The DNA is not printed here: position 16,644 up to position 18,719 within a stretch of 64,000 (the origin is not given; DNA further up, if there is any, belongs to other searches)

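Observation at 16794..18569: Wzy_C-family protein translationally coupled to lnt, with a lower-GC ~170-aa periplasmic insertion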

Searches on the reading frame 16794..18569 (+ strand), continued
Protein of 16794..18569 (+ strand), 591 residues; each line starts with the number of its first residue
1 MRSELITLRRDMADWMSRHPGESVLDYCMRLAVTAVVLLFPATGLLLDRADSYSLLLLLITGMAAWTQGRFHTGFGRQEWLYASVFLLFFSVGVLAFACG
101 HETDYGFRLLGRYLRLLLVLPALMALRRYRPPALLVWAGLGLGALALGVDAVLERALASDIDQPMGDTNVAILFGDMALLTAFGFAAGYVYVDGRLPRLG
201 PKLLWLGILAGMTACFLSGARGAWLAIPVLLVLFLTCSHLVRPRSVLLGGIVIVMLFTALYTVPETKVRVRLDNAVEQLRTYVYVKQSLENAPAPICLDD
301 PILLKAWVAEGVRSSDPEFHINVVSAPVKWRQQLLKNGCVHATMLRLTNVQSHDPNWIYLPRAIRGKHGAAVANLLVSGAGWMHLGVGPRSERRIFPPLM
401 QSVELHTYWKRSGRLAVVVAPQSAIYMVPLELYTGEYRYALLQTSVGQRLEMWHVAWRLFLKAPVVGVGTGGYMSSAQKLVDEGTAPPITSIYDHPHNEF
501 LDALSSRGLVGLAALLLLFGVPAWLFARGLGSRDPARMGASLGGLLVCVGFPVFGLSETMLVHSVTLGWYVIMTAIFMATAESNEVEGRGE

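Call 29: predict_structure(alignment_id=A1)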
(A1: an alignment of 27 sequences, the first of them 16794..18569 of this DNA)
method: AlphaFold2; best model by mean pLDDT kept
length: 591 residues; sequences in the alignment: 27
mean_pLDDT: 88.7   pTM: 0.86
mean pLDDT of the five models: 88.7, 84.7, 84.6, 84.1, 83.3
residues with pLDDT >= 90: 383; 70-90: 170; 50-70: 23; < 50: 15
segments of 3 or more residues with pLDDT < 50: 161-167, 584-591
pLDDT, mean of each block of 10 residues (from residue 1): 86 85 92 96 90 96 87 79 97 96 93 95 93 93 94 76 48 88 93 90 90 82 75 76 74 80 74 87 94 94 94 92 94 92 96 95 78 94 90 87 92 94 96 93 90 97 96 94 90 92 97 98 95 91 95 89 92 96 49 34
secondary structure, 60 per line:
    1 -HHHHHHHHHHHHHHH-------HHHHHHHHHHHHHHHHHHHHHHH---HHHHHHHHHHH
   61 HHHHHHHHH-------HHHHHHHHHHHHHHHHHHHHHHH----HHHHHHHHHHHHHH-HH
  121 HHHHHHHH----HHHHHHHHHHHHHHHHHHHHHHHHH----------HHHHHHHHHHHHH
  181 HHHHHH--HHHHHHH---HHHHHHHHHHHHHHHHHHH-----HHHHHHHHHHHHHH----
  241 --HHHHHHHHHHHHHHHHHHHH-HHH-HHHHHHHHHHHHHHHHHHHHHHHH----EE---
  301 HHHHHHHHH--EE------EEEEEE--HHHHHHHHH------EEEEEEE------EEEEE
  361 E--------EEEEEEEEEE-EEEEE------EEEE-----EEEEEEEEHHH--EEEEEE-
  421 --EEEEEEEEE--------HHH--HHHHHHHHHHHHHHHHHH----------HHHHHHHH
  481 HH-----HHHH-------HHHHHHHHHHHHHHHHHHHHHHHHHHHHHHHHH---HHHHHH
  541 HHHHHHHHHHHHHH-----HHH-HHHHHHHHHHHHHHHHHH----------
elements in order: H2-16 H24-46 H50-69 H77-99 H104-117 H119-128 H133-157 H168-186 H189-195 H199-217 H223-236 H243-262 H268-291 H301-309 E320-325 H328-336 E343-349 E356-361 E370-379 E381-385 E392-395 E401-408 E414-419 E423-431 H445-462 H473-482 H488-491 H499-531 H535-554 H564-581
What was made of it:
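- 16794..18569 (+): Gene X: a 591-aa WaaL-like (Wzy_C, GT-C fold) inner-membrane glycan ligase with an inserted periplasmic domain. AF2 model: pLDDT 88.7, pTM 0.86 (call 29).
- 16794..17642 (+): N-terminal membrane core (aa 1-283). It includes the invariant SGxRGAW motif (R221, nt 17454-17456) and the periplasmic helix aa 268-291. Helices in call 29.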

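Call 46: fold_search(model_id=the predicted structure, library=pdb)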
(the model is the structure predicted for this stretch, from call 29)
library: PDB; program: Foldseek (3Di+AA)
matches with E <= 10: 666; with E <= 0.001: 1
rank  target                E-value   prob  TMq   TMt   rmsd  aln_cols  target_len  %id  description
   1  7tpg_B                3.1e-10  1.00  0.55  0.78   5.2       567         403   18  Single-Particle Cryo-EM Structure of the WaaL O-antigen ligase in its ligand bound state (released 2022-04-06)
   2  4u8y_A                1.5e-03  0.38  0.11  0.08  25.3       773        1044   11  Coupling of remote alternating-access transport mechanisms for protons and substrates in the multidrug efflux pump Acr (released 2014-10-15)
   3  4u8y_B                2.0e-03  0.28  0.09  0.07  26.1       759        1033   10  Coupling of remote alternating-access transport mechanisms for protons and substrates in the multidrug efflux pump Acr (released 2014-10-15)
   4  8gk4_B                6.3e-03  0.23  0.11  0.07  25.3       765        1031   10  Multi-drug efflux pump RE-CmeB bound with Chloramphenicol (released 2023-05-31)
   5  2xon_L                7.8e-03  1.00  0.15  0.46   6.3       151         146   12  Structure of TmCBM61 in complex with beta-1,4-galactotriose at 1.4 A resolution (released 2010-09-08)
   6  4u8v_A                9.6e-03  0.20  0.11  0.07  25.4       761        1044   11  Coupling of remote alternating-access transport mechanisms for protons and substrates in the multidrug efflux pump Acr (released 2014-10-15)
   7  9fhg_A                9.6e-03  0.16  0.10  0.07  25.5       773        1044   10  Crystallographic structure of AcrB V612N in LTO state (released 2025-06-11)
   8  8gjj_A                1.3e-02  0.18  0.10  0.07  25.7       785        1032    9  Multi-drug efflux pump RE-CmeB Apo form (released 2023-05-31)
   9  6zod_C                1.5e-02  0.20  0.10  0.07  25.2       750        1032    8  Fusidic acid binding to the allosteric deep transmembrane domain binding pocket, TM7/TM8 groove, and TM1/TM2 groove of (released 2021-05-19)
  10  3w9j_D                1.6e-02  0.15  0.10  0.07  25.8       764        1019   10  Structural basis for the inhibition of bacterial multidrug exporters (released 2013-07-03)
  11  2xom_A                1.7e-02  1.00  0.15  0.45   6.0       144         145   12  Atomic resolution structure of TmCBM61 in complex with beta-1,4- galactotriose (released 2010-09-08)
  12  3w9i_A                1.7e-02  0.14  0.09  0.07  26.2       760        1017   10  Structural basis for the inhibition of bacterial multidrug exporters (released 2013-07-03)
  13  3nru_B                1.7e-02  1.00  0.15  0.45   5.8       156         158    8  Ligand binding domain of EPHA7 (released 2010-12-08)
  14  7cze_I                1.8e-02  1.00  0.14  0.41   6.3       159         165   11  Crystal structure of Epstein-Barr virus (EBV) gHgL and in complex with the ligand binding domian (LBD) of EphA2 (released 2020-10-21)
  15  5xan_A                1.9e-02  0.18  0.10  0.08  25.0       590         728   11  Crystal structure of SecDF in I form (P212121 space group) (released 2017-05-17)
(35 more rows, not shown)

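Call 51: search_protein_families(library=pfam, proteins=[L042:2753-5623:+, L042:5947-8064:+, L042:8066-9325:-, L042:9063-9881:+, L047:2632-3555:+, L047:3838-4797:+, L047:4794-5732:+, L047:5566-7011:+, L047:7008-8033:+, L047:8017-9162:+], max_evalue=0.00001)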
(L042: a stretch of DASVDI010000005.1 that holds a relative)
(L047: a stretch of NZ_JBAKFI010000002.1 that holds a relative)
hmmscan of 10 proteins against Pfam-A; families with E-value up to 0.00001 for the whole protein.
L042:2753-5623:+ (956 aa): 2 families
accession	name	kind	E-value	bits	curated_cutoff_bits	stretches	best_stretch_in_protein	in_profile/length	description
PF03710.21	GlnE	-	1.2e-158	526.5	24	2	559-814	1-250/252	Glutamate-ammonia ligase adenylyltransferase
PF08335.16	GlnD_UR_UTase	-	2e-32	112.6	21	1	311-449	1-140/141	GlnD PII-uridylyltransferase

L042:5947-8064:+ (705 aa): 2 families
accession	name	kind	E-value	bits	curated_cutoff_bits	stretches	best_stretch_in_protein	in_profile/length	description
PF04932.20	Wzy_C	-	2.2e-21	76.6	31.7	1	196-352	2-149/149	O-Antigen ligase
PF00535.33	Glycos_transf_2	-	5.4e-20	72.4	23.3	1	436-520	1-94/168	Glycosyl transferase family 2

L042:8066-9325:- (419 aa): 1 family
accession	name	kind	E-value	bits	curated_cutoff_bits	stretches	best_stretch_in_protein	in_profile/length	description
PF01075.23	Glyco_transf_9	-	1.8e-49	168.8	22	1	145-370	4-227/247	Glycosyltransferase family 9 (heptosyltransferase)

L042:9063-9881:+ (272 aa): 5 families
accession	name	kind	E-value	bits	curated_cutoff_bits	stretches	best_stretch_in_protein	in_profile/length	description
PF06293.20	Kdo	-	7.1e-47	160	21.3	1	72-249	12-194/207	Lipopolysaccharide kinase (Kdo/WaaP) family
PF01636.29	APH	-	7.1e-09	36.2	23.2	0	80-192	13-110/239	Phosphotransferase enzyme family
PF01163.29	RIO1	-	8.4e-08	32.5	22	1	120-221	56-148/187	RIO domain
PF00069.31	Pkinase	-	8.4e-07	29.1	31.7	1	152-224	72-145/263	Protein kinase domain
PF19974.5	TCAD9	-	2e-06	27.7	40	1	192-240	297-343/429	Ternary complex associated domain 9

L047:2632-3555:+ (307 aa): 1 family
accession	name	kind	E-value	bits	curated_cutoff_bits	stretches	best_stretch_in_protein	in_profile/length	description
PF01063.24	Aminotran_4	-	2e-53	181.9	28.5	1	36-266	1-222/223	Amino-transferase class IV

L047:3838-4797:+ (319 aa): 1 family
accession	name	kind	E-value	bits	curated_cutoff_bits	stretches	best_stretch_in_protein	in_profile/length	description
PF03279.18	Lip_A_acyltrans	-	6.3e-50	170.5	22.3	1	37-302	29-294/295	Bacterial lipid A biosynthesis acyltransferase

L047:4794-5732:+ (312 aa): 4 families
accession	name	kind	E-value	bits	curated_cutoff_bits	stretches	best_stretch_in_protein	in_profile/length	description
PF01370.27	Epimerase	-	2.4e-44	152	20.9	1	2-240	1-240/240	NAD dependent epimerase/dehydratase family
PF16363.11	GDP_Man_Dehyd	-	6.4e-17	62.5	27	1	4-243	2-251/332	GDP-mannose 4,6 dehydratase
PF01073.25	3Beta_HSD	-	2.9e-11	43.4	22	1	3-184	1-197/280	3-beta hydroxysteroid dehydrogenase/isomerase family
PF04321.23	RmlD_sub_bind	-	1.2e-08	34.9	27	1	2-171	3-154/287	RmlD substrate binding domain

L047:5566-7011:+ (481 aa): 1 family
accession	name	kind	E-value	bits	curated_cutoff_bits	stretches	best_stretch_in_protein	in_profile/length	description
PF04932.20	Wzy_C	-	3.7e-20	72.7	31.7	1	247-403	2-148/149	O-Antigen ligase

L047:7008-8033:+ (341 aa): 1 family
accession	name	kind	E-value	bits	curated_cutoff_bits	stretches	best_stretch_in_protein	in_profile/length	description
PF01075.23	Glyco_transf_9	-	1.4e-15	57.7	22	1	69-286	4-210/247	Glycosyltransferase family 9 (heptosyltransferase)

L047:8017-9162:+ (381 aa): 5 families
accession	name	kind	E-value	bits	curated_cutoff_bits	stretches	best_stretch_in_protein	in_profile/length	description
PF00534.26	Glycos_transf_1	-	2.4e-25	89.5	26.4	1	184-358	2-170/172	Glycosyl transferases group 1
PF13692.12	Glyco_trans_1_4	-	1.8e-23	83.8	27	1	202-346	6-142/142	Glycosyl transferases group 1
PF13439.12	Glyco_transf_4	-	5.8e-15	56.2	28.5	1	21-173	1-169/170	Glycosyltransferase Family 4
PF13579.12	Glyco_trans_4_4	-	2e-09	38.4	29.7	1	22-169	1-158/158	Glycosyl transferase 4-like domain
PF20706.3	GT4-conflict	-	9e-06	25.3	26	0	194-316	194-317/385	Family 4 Glycosyltransferase in conflict systems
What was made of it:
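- Closest known: Insert-less WaaL-GT2 fusion proteins of related Gammaproteobacteria. Different: They carry a C-terminal GT2 domain and are located in the core cluster (call 51).
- The nearest insert-less relatives are in LPS core clusters (call 51). The relatives sit next to heptosyltransferase and WaaP-type genes (call 51).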

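Call 58: find_encoding_contigs(protein=P0002, flank=10000, max_places=1)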
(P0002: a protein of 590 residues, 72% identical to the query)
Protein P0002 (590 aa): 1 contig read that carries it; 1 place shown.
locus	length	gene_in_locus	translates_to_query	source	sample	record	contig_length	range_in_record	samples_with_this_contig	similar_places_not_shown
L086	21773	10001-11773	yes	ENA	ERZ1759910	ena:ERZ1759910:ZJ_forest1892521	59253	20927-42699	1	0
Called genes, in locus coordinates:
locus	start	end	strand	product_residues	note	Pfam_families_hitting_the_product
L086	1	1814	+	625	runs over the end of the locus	PF13727:CoA_binding_3, PF13460:NAD_binding_10 (faint), PF00106:adh_short (weak), PF01073:3Beta_HSD, PF01370:Epimerase, PF02719:Polysacc_synt_2, PF04321:RmlD_sub_bind, PF16363:GDP_Man_Dehyd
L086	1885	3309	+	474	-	PF02878:PGM_PMM_I, PF02879:PGM_PMM_II, PF02880:PGM_PMM_III, PF00408:PGM_PMM_IV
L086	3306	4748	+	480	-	PF00483:NTP_transferase, PF22640:ManC_GMP_beta-helix, PF01050:MannoseP_isomer, PF07883:Cupin_2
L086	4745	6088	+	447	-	PF00919:UPF0004, PF04055:Radical_SAM, PF01938:TRAM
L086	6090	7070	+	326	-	PF02562:PhoH, PF13604:AAA_30 (weak), PF13245:AAA_19 (weak)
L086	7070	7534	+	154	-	PF02130:YbeY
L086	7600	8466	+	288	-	PF21917:NMB0537_N, PF00571:CBS, PF03471:CorC_HlyC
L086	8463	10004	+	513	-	PF20154:LNT_N, PF00795:CN_hydrolase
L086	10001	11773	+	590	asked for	PF04932:Wzy_C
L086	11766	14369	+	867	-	PF00133:tRNA-synt_1, PF09334:tRNA-synt_1g, PF13603:tRNA-synt_1_2, PF00133:tRNA-synt_1, PF08264:Anticodon_1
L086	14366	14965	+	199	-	PF04390:LptE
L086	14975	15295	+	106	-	-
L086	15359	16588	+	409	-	-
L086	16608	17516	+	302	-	PF01297:ZnuA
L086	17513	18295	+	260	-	PF00950:ABC-3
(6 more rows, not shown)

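Call 70: search_protein_families(library=pfam, proteins=[L027:607-1746:+, L027:1881-3158:+, L027:3155-4219:+, L027:4398-5717:+, L032:973-2049:+, L032:2033-3061:+, L032:3953-5848:+, L032:8043-10358:+, L032:11155-12522:+, L032:12519-13418:+], max_evalue=0.00001)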
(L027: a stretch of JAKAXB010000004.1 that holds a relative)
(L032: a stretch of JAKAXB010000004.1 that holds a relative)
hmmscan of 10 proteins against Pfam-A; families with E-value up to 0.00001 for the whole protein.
L027:607-1746:+ (379 aa): 6 families
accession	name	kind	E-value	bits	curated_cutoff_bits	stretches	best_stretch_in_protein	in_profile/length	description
PF00534.26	Glycos_transf_1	-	1.1e-33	116.6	26.4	1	187-351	6-170/172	Glycosyl transferases group 1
PF13692.12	Glyco_trans_1_4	-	2.6e-33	115.7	27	1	197-339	2-142/142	Glycosyl transferases group 1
PF13477.12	Glyco_trans_4_2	-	3.3e-18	66.6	23.4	1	9-154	4-137/139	Glycosyl transferase 4-like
PF13524.12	Glyco_trans_1_2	-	2.1e-12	47.6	25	1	216-365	7-140/144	Glycosyl transferase-like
PF13579.12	Glyco_trans_4_4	-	8.9e-10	39.6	29.7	1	24-178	10-156/158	Glycosyl transferase 4-like domain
PF13439.12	Glyco_transf_4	-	1.4e-06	28.9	28.5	1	24-165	11-150/170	Glycosyltransferase Family 4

L027:1881-3158:+ (425 aa): 4 families
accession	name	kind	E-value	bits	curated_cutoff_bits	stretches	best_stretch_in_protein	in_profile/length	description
PF03721.20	UDPG_MGDP_dh_N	-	5.4e-36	124.4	27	1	3-175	2-181/187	UDP-glucose/GDP-mannose dehydrogenase family, NAD binding domain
PF00984.24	UDPG_MGDP_dh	-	3.7e-26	91.5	25.4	1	197-285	2-93/94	UDP-glucose/GDP-mannose dehydrogenase family, central domain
PF03720.21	UDPG_MGDP_dh_C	-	2.2e-25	89.5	30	1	313-411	2-102/103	UDP-glucose/GDP-mannose dehydrogenase family, UDP binding domain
PF03446.21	NAD_binding_2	-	8.3e-06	26.3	21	0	3-123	1-102/161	NAD binding domain of 6-phosphogluconate dehydrogenase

L027:3155-4219:+ (354 aa): 5 families
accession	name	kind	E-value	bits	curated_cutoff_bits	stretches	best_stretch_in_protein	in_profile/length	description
PF01370.27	Epimerase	-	1.1e-56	192.4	20.9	1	28-274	1-240/240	NAD dependent epimerase/dehydratase family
PF16363.11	GDP_Man_Dehyd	-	1.2e-51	176.6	27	1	29-340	1-330/332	GDP-mannose 4,6 dehydratase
PF01073.25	3Beta_HSD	-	1.2e-17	64.4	22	1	29-261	1-231/280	3-beta hydroxysteroid dehydrogenase/isomerase family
PF02719.21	Polysacc_synt_2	-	1.5e-13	51.1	20.2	1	29-285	2-240/293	Polysaccharide biosynthesis protein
PF07993.18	NAD_binding_4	-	1.6e-06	27.9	20.1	1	30-160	1-146/258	Male sterility protein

L027:4398-5717:+ (439 aa): 1 family
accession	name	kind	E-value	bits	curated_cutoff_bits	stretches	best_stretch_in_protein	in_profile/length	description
PF02397.22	Bac_transf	-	3.1e-65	219.5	27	1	251-433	1-178/179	Bacterial sugar transferase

L032:973-2049:+ (358 aa): 1 family
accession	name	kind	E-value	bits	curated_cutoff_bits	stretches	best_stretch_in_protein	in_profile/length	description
PF00676.26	E1_dh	-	4.6e-61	206.8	22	1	47-346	2-299/300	Dehydrogenase E1 component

L032:2033-3061:+ (342 aa): 2 families
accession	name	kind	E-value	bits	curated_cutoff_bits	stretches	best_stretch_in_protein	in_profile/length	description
PF02780.25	Transketolase_C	-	1.5e-26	93.1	25.9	1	203-323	4-124/124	Transketolase, C-terminal domain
PF02779.29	Transket_pyr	-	2.6e-25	89.5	27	1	10-175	3-164/174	Transketolase, pyrimidine binding domain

L032:3953-5848:+ (631 aa): 6 families
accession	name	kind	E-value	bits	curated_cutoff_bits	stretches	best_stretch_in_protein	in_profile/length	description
PF02719.21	Polysacc_synt_2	-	7.1e-117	390.2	20.2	1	288-570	1-291/293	Polysaccharide biosynthesis protein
PF01370.27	Epimerase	-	4.5e-23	82.4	20.9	1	288-496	1-224/240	NAD dependent epimerase/dehydratase family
PF16363.11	GDP_Man_Dehyd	-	2.3e-14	54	27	1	289-413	1-131/332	GDP-mannose 4,6 dehydratase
PF04321.23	RmlD_sub_bind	-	9.7e-14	51.5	27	1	287-413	2-103/287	RmlD substrate binding domain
PF13727.12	CoA_binding_3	-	3.1e-10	40.8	25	1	67-242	3-174/175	CoA-binding domain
PF01073.25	3Beta_HSD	-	1.5e-09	37.7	22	1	289-417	1-122/280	3-beta hydroxysteroid dehydrogenase/isomerase family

L032:8043-10358:+ (771 aa): 4 families
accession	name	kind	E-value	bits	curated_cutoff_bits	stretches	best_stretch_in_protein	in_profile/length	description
PF00733.27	Asn_synthase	-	1.2e-114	384.1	21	1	378-764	2-353/354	Asparagine synthase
PF13522.11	GATase_6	-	2.2e-38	131.7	27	1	160-292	1-130/130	Glutamine amidotransferase domain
PF13537.11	GATase_7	-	4.3e-38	130.5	25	1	177-297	1-122/123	Glutamine amidotransferase domain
PF12481.13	DUF3700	-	3.1e-06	27.3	27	0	243-293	122-173/228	Aluminium induced protein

L032:11155-12522:+ (455 aa): 2 families
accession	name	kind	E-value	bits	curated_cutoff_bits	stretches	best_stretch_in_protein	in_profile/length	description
PF14524.12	Wzt_C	-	3.2e-24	86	30.4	1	300-425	3-131/143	Wzt C-terminal domain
PF00005.33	ABC_tran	-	1.2e-23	84.7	25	1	43-175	1-136/137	ABC transporter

L032:12519-13418:+ (299 aa): 2 families
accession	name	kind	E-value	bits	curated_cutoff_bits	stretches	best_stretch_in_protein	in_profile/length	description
PF05711.17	TylF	-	4.5e-21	75.7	23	1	138-279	91-243/264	Macrocin-O-methyltransferase (TylF)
PF13578.12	Methyltransf_24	-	1.4e-13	52.1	26.3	1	143-263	1-105/105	Methyltransferase domain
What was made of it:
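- In a 'Natronospirales' MAG two insert-bearing paralogues lie inside a Wzt (Wzt_C) ABC-transporter O-polysaccharide cluster next to miaB (call 70). The insert-bearing paralogues in the 'Natronospirales' MAG lie in an O-polysaccharide cluster without lnt (call 70). Two paralogues in one cluster (call 70) could mean two different roles.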
